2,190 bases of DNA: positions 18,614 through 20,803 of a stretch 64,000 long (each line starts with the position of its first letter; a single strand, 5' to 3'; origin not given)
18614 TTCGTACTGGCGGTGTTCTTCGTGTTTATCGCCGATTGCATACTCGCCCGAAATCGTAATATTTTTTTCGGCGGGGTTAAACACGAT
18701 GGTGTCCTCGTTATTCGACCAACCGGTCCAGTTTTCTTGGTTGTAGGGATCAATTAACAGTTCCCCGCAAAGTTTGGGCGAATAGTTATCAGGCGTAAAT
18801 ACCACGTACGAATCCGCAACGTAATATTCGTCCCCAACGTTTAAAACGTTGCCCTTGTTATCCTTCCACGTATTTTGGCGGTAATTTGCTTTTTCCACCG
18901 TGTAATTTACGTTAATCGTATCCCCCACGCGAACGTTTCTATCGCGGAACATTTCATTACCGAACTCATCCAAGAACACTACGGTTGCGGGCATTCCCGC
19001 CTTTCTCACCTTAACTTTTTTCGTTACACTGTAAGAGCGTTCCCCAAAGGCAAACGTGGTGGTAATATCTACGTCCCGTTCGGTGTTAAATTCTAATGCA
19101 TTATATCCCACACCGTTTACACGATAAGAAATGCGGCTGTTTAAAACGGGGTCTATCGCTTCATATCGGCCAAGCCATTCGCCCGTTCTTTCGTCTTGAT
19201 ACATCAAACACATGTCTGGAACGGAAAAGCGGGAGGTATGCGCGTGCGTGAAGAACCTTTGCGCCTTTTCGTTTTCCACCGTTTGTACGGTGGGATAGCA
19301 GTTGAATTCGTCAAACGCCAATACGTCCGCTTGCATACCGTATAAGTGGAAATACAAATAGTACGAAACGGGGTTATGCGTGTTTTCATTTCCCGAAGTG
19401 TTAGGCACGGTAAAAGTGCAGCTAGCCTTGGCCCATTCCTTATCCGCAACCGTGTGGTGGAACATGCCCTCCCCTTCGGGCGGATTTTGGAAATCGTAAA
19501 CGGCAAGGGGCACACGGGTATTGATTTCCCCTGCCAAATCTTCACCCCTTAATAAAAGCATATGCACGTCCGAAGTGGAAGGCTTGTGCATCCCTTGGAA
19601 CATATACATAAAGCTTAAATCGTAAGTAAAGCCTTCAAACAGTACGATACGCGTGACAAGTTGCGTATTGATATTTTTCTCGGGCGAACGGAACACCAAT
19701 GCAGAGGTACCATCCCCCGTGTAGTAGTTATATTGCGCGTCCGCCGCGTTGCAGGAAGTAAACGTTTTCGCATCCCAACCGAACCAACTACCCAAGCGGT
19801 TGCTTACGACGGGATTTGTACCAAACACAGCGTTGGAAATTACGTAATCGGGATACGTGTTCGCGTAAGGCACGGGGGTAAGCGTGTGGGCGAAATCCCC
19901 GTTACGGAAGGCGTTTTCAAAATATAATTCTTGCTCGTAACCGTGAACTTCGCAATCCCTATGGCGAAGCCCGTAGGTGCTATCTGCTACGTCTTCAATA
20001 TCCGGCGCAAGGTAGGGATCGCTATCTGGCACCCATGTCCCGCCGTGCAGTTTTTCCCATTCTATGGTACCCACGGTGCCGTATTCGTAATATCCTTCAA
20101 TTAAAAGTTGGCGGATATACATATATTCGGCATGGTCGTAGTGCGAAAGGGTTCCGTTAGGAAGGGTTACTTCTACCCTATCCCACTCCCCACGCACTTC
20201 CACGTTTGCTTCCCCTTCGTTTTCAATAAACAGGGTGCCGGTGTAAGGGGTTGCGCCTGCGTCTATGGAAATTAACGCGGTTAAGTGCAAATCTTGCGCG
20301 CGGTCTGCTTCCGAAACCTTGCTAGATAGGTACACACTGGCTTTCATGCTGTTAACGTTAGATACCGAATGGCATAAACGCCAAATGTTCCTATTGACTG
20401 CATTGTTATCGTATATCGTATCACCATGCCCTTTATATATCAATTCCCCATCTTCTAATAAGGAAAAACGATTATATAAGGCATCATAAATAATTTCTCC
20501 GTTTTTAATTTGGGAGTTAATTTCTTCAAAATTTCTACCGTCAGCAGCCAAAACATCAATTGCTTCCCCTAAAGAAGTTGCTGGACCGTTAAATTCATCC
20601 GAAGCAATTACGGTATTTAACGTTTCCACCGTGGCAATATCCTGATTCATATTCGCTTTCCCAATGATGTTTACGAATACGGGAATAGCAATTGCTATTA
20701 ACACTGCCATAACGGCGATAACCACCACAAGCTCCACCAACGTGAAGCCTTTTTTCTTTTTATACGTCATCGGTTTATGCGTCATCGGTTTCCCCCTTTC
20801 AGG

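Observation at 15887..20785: Giant (about 180 kDa) modular type IV pilin: a prepilin N-terminus fused to six CBM-like modules, heading the pilus locus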

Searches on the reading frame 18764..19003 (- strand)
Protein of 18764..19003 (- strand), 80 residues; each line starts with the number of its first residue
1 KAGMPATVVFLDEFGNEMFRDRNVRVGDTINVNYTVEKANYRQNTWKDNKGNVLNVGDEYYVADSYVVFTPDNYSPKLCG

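Call 52: search_protein_families(library=pfam, proteins=[window:18764-19003:-], max_evalue=10)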
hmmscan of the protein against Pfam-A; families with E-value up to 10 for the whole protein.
seq(80 aa): 0 families

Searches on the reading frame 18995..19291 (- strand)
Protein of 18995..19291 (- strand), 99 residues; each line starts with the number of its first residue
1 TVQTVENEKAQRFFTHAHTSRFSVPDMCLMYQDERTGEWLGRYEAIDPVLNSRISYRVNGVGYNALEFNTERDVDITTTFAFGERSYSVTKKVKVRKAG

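Call 52: search_protein_families(library=pfam, proteins=[window:18995-19291:-], max_evalue=10)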
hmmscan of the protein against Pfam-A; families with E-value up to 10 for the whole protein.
seq(99 aa): 0 families

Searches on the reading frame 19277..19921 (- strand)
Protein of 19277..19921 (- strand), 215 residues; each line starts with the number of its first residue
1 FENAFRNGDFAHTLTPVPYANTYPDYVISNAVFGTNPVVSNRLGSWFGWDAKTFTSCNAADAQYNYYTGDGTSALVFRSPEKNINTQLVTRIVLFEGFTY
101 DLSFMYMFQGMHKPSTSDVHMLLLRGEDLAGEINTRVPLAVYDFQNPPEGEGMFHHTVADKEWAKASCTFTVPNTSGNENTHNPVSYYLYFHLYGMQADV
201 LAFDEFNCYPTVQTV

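Call 97: search_protein_families(library=pfam, proteins=[window:19277-19921:-], max_evalue=1)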
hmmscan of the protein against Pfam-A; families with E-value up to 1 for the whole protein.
window:19277-19921:- (215 aa): 1 family
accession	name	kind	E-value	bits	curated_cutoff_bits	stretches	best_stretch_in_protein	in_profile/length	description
PF02018.23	CBM_4_9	-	0.0024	18.7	25.9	1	33-173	9-119/136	Carbohydrate binding domain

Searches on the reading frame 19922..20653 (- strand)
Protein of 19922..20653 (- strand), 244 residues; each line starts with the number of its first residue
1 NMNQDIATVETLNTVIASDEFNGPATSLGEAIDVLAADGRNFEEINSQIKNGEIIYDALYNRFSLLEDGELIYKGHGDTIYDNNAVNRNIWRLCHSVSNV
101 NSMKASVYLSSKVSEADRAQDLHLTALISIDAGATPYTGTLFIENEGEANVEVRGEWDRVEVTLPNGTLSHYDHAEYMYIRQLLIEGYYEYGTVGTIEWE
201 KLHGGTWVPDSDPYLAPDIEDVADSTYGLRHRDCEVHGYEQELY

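Call 19: find_homologous_proteins(query=A2, max_evalue=0.01)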
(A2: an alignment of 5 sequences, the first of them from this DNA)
Query A2 (5 sequences) (241 aa, profile of the alignment): 8 proteins with E <= 0.01 among 2760 candidates.
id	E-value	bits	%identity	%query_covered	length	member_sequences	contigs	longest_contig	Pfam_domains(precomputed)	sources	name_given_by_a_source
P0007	2.2e-44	170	27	88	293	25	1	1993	PF07963.18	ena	-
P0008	4.9e-42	162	25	88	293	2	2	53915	PF07963.18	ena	-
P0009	1.2e-38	151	26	76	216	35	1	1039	PF07963.18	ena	-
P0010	8.7e-34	135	28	46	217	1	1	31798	PF07963.18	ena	-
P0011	6.6e-33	132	29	34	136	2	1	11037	PF07963.18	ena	-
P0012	3.6e-31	127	23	88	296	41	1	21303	PF07963.18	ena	-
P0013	7.6e-30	122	23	82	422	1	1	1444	PF07963.18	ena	-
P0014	1.7e-29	121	24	80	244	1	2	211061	PF07963.18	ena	-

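Call 41: search_protein_families(library=pfam, proteins=[P0007, P0013], max_evalue=0.01)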
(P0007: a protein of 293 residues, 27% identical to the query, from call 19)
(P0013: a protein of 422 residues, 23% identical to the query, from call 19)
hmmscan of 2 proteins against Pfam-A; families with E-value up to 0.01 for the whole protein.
P0007 (293 aa): 1 family
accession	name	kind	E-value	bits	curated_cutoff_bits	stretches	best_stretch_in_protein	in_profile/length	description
PF07963.17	N_methyl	-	2.5e-08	33.6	21.2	1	5-28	2-25/27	Prokaryotic N-terminal methylation motif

P0013 (422 aa): 1 family
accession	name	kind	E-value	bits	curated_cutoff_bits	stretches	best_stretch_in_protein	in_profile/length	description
PF07963.17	N_methyl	-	1.3e-07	31.3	21.2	1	2-27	1-26/27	Prokaryotic N-terminal methylation motif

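Call 52: search_protein_families(library=pfam, proteins=[window:19922-20653:-], max_evalue=10)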
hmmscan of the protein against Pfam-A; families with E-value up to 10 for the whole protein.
seq(244 aa): 0 families

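Call 62: search_solved_structures(query=A2, max_evalue=10)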
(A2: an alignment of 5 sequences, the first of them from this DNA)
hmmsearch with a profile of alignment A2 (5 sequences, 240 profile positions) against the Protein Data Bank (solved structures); distinct sequences matched with E-value up to 10: 2.
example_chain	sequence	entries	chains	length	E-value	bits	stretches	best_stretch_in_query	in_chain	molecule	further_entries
5gpd_A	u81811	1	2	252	0.41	13.4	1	69-126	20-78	Sterol regulatory element-binding protein 1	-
5grs_E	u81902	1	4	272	0.46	13.2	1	69-126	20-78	Sterol regulatory element-binding protein 1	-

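Call 82: find_related_loci(query=A2, collection=metagenome_contigs, flank=10000)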
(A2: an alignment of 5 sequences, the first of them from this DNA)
Query A2 (241 aa) in metagenome_contigs; peptide patterns used: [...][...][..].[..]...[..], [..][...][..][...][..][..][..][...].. (x = any residue, [..] = any of these).
120 stretches matched a pattern; 1 encode a relative of the query (tblastn E <= 1e-3); 1 distinct loci.
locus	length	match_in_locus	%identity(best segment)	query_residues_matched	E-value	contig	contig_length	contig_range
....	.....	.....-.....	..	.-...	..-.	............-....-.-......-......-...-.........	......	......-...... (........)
